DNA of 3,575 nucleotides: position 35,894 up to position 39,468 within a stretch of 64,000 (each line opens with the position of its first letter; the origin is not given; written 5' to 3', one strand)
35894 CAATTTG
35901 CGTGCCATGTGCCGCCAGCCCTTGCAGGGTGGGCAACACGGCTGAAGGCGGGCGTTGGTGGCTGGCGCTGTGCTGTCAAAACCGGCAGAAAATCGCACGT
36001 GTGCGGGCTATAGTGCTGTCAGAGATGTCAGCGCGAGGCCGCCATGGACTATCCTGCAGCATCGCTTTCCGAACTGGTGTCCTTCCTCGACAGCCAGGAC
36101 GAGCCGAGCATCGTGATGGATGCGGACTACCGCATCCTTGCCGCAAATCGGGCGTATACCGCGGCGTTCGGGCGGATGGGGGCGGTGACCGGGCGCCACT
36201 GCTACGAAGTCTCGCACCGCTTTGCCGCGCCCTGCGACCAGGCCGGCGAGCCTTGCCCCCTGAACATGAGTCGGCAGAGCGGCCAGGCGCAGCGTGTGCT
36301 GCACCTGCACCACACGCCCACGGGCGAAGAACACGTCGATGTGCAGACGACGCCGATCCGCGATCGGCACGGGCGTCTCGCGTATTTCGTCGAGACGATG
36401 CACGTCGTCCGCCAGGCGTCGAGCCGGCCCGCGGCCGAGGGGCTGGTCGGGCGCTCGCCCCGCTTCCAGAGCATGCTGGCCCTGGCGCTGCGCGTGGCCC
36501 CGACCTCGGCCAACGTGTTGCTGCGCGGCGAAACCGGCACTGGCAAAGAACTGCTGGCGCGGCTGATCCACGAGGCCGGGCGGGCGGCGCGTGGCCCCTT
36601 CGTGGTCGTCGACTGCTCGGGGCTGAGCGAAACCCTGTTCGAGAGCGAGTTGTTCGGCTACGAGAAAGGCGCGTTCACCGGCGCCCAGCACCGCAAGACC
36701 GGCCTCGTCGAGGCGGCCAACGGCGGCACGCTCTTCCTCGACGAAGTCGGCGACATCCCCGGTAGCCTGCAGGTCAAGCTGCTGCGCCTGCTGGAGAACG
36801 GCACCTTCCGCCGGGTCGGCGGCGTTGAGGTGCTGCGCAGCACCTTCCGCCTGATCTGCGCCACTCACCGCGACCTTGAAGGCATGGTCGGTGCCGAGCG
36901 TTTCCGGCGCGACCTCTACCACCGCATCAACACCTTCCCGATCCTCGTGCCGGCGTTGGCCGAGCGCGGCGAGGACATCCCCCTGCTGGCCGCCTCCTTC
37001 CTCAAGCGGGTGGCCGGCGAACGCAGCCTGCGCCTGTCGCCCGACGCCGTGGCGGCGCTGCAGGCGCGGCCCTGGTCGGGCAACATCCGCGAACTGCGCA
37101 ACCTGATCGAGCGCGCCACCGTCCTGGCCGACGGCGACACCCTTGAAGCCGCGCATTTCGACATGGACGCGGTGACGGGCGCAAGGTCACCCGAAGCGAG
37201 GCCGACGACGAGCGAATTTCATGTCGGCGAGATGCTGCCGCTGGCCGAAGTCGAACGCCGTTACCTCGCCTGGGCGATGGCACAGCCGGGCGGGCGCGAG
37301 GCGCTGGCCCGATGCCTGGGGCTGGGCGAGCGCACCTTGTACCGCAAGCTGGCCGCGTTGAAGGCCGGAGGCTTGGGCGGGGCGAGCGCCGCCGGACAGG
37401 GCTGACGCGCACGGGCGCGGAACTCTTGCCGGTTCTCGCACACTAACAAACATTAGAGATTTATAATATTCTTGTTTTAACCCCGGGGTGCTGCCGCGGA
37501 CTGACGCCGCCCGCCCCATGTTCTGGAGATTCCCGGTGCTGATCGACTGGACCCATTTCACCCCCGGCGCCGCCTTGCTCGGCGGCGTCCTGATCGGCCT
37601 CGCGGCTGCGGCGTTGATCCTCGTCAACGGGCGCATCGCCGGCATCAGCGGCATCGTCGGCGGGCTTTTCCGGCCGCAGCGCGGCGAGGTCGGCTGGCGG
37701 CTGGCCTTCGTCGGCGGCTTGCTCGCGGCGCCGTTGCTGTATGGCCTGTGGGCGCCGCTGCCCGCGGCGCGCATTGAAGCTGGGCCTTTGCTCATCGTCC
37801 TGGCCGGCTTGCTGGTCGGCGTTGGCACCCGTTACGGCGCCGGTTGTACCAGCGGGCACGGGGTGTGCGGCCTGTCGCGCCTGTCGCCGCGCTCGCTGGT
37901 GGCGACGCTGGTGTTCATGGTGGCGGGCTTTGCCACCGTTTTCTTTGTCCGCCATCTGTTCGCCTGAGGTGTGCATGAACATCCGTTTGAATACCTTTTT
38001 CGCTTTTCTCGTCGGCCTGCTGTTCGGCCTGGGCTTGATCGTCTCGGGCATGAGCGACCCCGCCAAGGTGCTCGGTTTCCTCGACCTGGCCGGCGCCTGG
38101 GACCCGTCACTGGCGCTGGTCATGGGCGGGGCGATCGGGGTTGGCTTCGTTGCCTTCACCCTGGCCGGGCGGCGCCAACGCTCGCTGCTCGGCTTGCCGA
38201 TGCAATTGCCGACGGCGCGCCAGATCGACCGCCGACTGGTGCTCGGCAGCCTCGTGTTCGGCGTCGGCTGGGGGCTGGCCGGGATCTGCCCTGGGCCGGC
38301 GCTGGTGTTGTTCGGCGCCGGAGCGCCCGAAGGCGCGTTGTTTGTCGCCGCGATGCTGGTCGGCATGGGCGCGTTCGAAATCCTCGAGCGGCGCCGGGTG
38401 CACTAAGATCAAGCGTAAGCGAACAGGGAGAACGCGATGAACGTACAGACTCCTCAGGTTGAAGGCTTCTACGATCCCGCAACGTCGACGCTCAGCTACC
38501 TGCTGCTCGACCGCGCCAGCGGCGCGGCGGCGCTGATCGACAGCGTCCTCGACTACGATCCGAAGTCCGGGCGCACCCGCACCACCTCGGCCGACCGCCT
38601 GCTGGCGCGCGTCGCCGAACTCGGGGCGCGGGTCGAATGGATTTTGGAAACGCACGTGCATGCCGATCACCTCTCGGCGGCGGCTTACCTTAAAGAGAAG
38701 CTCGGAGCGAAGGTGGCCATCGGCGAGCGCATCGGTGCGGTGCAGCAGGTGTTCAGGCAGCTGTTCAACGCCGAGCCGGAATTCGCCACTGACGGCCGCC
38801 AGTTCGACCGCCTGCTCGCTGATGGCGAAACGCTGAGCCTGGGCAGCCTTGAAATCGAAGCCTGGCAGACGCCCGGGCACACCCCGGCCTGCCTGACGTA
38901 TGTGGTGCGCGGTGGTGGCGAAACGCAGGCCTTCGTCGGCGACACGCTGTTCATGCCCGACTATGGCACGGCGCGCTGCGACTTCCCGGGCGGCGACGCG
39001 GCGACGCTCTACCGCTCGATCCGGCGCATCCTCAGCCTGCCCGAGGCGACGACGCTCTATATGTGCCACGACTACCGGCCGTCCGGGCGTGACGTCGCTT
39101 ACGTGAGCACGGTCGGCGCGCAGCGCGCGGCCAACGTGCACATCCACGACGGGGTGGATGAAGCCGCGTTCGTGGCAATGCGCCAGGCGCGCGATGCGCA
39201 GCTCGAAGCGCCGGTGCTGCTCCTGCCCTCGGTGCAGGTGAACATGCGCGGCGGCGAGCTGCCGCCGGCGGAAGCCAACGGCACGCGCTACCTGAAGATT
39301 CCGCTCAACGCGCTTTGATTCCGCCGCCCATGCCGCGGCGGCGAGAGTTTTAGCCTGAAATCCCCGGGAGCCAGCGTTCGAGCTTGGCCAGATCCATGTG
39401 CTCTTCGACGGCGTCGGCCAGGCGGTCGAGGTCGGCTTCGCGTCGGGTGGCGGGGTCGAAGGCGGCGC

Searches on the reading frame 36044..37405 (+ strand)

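Call 3: search_protein_families(library=ncbifam, proteins=[window:36044-37405:+], max_evalue=0.001)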
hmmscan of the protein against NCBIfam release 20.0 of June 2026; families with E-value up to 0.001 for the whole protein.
window:36044-37405:+ (453 aa): 27 families (the best 25 are shown)
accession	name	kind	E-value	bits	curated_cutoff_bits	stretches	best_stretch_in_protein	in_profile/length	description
TIGR01817.1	nifA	equivalog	1.4e-91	307.8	528.85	1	124-422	188-486/534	nif-specific transcriptional activator NifA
NF038308.1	RNA_repair_RtcR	equivalog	3.3e-89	300.1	650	1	115-419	163-490/530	RNA repair transcriptional activator RtcR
NF041552.1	TF_PrdR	equivalog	2.4e-83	280.4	795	1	124-437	260-574/577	sigma-54 dependent transcriptional regulator PrdR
NF003451.0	PRK05022.1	equivalog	1.1e-80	271.8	476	1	128-427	187-496/512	nitric oxide reductase transcriptional regulator NorR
TIGR02915.1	PEP_resp_reg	equivalog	3.2e-80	270.1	502.6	1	120-436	127-439/445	PEP-CTERM-box response regulator transcription factor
NF008469.0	PRK11361.1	equivalog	3.9e-79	266.5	714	1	117-437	128-452/461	acetoacetate metabolism transcriptional regulator AtoC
TIGR01818.1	ntrC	equivalog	7.1e-79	265.7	558.6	1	127-382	129-390/463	nitrogen regulation protein NR(I)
NF051870.1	NAssimRespRegNtrX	equivalog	4.7e-75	253.2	600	1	130-439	137-450/452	nitrogen assimilation response regulator NtrX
TIGR02329.1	propionate_PrpR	equivalog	2.7e-74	250.7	499.2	1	124-437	204-525/526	propionate catabolism operon regulatory protein PrpR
NF007689.0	PRK10365.1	equivalog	1.3e-73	248.3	760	1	128-437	135-440/441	sigma-54-dependent response regulator transcription factor ZraR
NF011953.0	PRK15424.1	equivalog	6.7e-71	239.5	703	1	124-438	211-533/538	propionate catabolism operon regulatory protein PrpR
TIGR02974.1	phageshock_pspF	equivalog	4.2e-70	236.6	443.55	1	134-380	1-251/336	phage shock protein operon transcriptional activator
NF050807.1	TransRegFlbDCaul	equivalog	8.9e-69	232.5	750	1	131-444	117-443/454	sigma-54-dependent transcriptional regulator FlbD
NF011958.0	PRK15429.1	equivalog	4.1e-66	224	830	1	134-391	381-641/692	formate hydrogenlyase transcriptional activator FlhA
NF011695.0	PRK15115.1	equivalog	4.7e-66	223.4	763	1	117-370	120-376/445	two-component system response regulator GlrR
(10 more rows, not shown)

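Call 4: search_protein_families(library=pfam, proteins=[window:36044-37405:+], max_evalue=0.001)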
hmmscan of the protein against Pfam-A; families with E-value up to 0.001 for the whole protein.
window:36044-37405:+ (453 aa): 12 families
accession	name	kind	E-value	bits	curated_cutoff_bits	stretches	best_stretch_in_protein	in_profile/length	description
PF00158.32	Sigma54_activat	-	1.2e-63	214.2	20.2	1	134-300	1-167/168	Sigma-54 interaction domain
PF25601.1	AAA_lid_14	-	7.6e-21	74.2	27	1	307-382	2-80/87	AAA+ ATPase lid domain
PF14532.12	Sigma54_activ_2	-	3.1e-16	60.3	25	1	135-305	1-138/138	Sigma-54 interaction domain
PF08448.16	PAS_4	-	3.8e-12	46.9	23.1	1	15-124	1-107/110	PAS fold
PF07728.20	AAA_5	-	6.7e-09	36.3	22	1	157-276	1-123/139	AAA domain (dynein-related subfamily)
PF07724.20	AAA_2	-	5.9e-07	30.1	27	1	156-275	4-124/166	AAA domain (Cdc48 subfamily)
PF02954.25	HTH_8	-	2.4e-05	24.4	22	1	400-438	2-41/42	Bacterial regulatory protein, Fis family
PF00989.32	PAS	-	0.00026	21.4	22.6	0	10-120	2-111/113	PAS fold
PF01078.27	Mg_chelatase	-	0.00029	20.7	20.3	0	213-273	93-155/207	Magnesium chelatase, subunit ChlI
PF17765.7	MLTR_LBD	-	0.00043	20.8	26.3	1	11-52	5-47/168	MmyB-like transcription regulator ligand binding domain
PF13426.13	PAS_9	-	0.00062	20.4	27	0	22-120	4-99/103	PAS domain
PF13191.12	AAA_16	-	0.00076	20.5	32.6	0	134-241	2-111/167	AAA ATPase domain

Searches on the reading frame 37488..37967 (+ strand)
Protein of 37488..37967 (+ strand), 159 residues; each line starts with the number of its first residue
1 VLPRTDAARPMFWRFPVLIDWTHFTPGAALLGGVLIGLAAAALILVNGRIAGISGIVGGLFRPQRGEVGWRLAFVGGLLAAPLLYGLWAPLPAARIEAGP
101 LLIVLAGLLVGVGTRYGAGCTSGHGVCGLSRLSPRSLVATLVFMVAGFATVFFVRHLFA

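Call 3: search_protein_families(library=ncbifam, proteins=[window:37488-37967:+], max_evalue=0.001)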
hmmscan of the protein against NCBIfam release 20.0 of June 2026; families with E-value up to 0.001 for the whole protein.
window:37488-37967:+ (159 aa): 1 family
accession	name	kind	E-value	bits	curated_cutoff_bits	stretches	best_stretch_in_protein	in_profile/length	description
NF052577.1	ThSTportTsuASprch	equivalog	2.6e-05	23.8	400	1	101-153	274-326/330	thiosulfate transporter TsuA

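Call 4: search_protein_families(library=pfam, proteins=[window:37488-37967:+], max_evalue=0.001)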
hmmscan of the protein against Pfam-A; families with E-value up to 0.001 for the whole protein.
window:37488-37967:+ (159 aa): 1 family
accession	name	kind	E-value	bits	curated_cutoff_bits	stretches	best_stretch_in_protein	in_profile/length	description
PF04143.19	Sulf_transp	-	1.3e-05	25.3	27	1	29-148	179-308/310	Sulphur transport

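Call 80: search_protein_families(library=ncbifam, proteins=[window:37488-37967:+], max_evalue=0.01)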
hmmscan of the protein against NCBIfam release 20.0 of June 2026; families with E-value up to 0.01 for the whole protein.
window:37488-37967:+ (159 aa): 1 family
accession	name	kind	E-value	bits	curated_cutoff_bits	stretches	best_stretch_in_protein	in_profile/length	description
NF052577.1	ThSTportTsuASprch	equivalog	2.6e-05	23.8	400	1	101-153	274-326/330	thiosulfate transporter TsuA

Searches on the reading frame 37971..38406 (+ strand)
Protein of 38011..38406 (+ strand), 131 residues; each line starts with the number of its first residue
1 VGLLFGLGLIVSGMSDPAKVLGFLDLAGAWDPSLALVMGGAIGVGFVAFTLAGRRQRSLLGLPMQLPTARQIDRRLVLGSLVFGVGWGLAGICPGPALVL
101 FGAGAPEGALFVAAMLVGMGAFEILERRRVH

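Call 3: search_protein_families(library=ncbifam, proteins=[window:37971-38406:+], max_evalue=0.001)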
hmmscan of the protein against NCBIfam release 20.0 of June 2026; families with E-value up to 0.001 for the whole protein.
window:37971-38406:+ (145 aa): 0 families

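Call 4: search_protein_families(library=pfam, proteins=[window:37971-38406:+], max_evalue=0.001)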
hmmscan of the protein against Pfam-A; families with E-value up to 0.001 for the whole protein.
window:37971-38406:+ (145 aa): 0 families

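Call 80: search_protein_families(library=ncbifam, proteins=[window:38011-38406:+], max_evalue=0.01)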
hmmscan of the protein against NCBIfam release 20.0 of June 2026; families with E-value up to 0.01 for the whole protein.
window:38011-38406:+ (131 aa): 0 families

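Call 81: search_protein_families(library=pfam, proteins=[window:38011-38406:+], max_evalue=0.01)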
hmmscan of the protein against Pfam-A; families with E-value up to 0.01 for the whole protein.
window:38011-38406:+ (131 aa): 2 families
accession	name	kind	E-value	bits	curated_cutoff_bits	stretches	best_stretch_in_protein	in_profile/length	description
PF20398.3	DUF6691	-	1.5e-59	200.8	27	1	1-129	9-137/142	Family of unknown function (DUF6691)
PF04143.19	Sulf_transp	-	0.0069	16.4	27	1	41-122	28-103/310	Sulphur transport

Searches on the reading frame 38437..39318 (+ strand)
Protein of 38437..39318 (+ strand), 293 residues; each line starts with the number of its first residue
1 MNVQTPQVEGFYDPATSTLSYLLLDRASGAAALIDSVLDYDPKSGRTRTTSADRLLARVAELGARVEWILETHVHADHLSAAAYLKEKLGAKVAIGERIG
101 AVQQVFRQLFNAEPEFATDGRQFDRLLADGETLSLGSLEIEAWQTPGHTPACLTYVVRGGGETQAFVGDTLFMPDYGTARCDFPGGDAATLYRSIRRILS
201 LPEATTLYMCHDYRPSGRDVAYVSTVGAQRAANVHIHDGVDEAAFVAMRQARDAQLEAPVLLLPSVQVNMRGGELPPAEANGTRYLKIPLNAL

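Call 3: search_protein_families(library=ncbifam, proteins=[window:38437-39318:+], max_evalue=0.001)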
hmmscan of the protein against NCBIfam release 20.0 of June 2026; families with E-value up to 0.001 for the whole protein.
window:38437-39318:+ (293 aa): 29 families (the best 25 are shown)
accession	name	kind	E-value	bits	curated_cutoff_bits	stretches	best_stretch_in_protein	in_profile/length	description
NF040641.1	bifunc_ST_SDO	equivalog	6.8e-113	377.7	625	1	4-293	140-423/423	bifunctional sulfur transferase/dioxygenase Blh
TIGR03413.1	GSH_gloB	equivalog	4.6e-20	72.1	200.8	1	51-216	29-169/248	hydroxyacylglutathione hydrolase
NF033105.1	bla_subclass_B3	equivalog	9.1e-17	61.2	240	1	50-158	43-156/257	subclass B3 metallo-beta-lactamase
NF012229.1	bla_class_B_core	domain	2e-14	53.9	100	1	49-156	35-137/139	metallo-beta-lactamase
NF041804.1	MBL_fold_SolJ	exception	3.6e-12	46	350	1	20-215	20-182/224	solanimycin biosynthesis MBL-fold hydrolase SolJ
NF000438.2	blaPOM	exception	8.3e-12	44.9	610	1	50-176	77-210/286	POM family subclass B3 metallo-beta-lactamase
NF040470.1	blaEAM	exception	5.1e-11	42.1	660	1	52-156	103-214/318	EAM family subclass B3 metallo-beta-lactamase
NF007597.0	PRK10241.1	equivalog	1.6e-10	40.7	421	1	101-216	64-170/251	hydroxyacylglutathione hydrolase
NF012140.0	blaBJP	exception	8.7e-10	37.9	600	1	59-157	84-188/294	BJP family subclass B3 metallo-beta-lactamase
NF000405.1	HARLDQ_not_B3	exception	1.4e-09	38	350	1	11-176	32-190/267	HARLDQ motif MBL-fold protein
NF033184.1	B3_Acin_new1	exception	5.5e-09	35.6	580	1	64-156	86-179/283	putative subclass B3 metallo-beta-lactamase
NF033185.1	B3_Acin_new2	exception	6.3e-09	35.4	625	1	64-156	88-181/285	putative subclass B3 metallo-beta-lactamase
NF000287.1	SMB1_fam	exception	1.1e-08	34.8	400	1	51-157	65-177/280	SMB-1 family subclass B3 metallo-beta-lactamase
NF033106.1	blaL1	exception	1.1e-08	34.4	560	1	64-156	96-189/290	L1 family subclass B3 metallo-beta-lactamase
NF000427.2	blaCAU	exception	2.5e-08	33.5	500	1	52-157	49-158/262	CAU/MBL1b family subclass B3 metallo-beta-lactamase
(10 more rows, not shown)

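Call 4: search_protein_families(library=pfam, proteins=[window:38437-39318:+], max_evalue=0.001)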
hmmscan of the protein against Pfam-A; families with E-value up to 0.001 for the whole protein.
window:38437-39318:+ (293 aa): 2 families
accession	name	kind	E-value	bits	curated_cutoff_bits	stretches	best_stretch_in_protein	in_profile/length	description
PF00753.33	Lactamase_B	-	6.1e-18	65.9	22.7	1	17-211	5-196/196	Metallo-beta-lactamase superfamily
PF12706.13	Lactamase_B_2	-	7.5e-07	29.4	27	1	33-176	4-149/200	Beta-lactamase superfamily domain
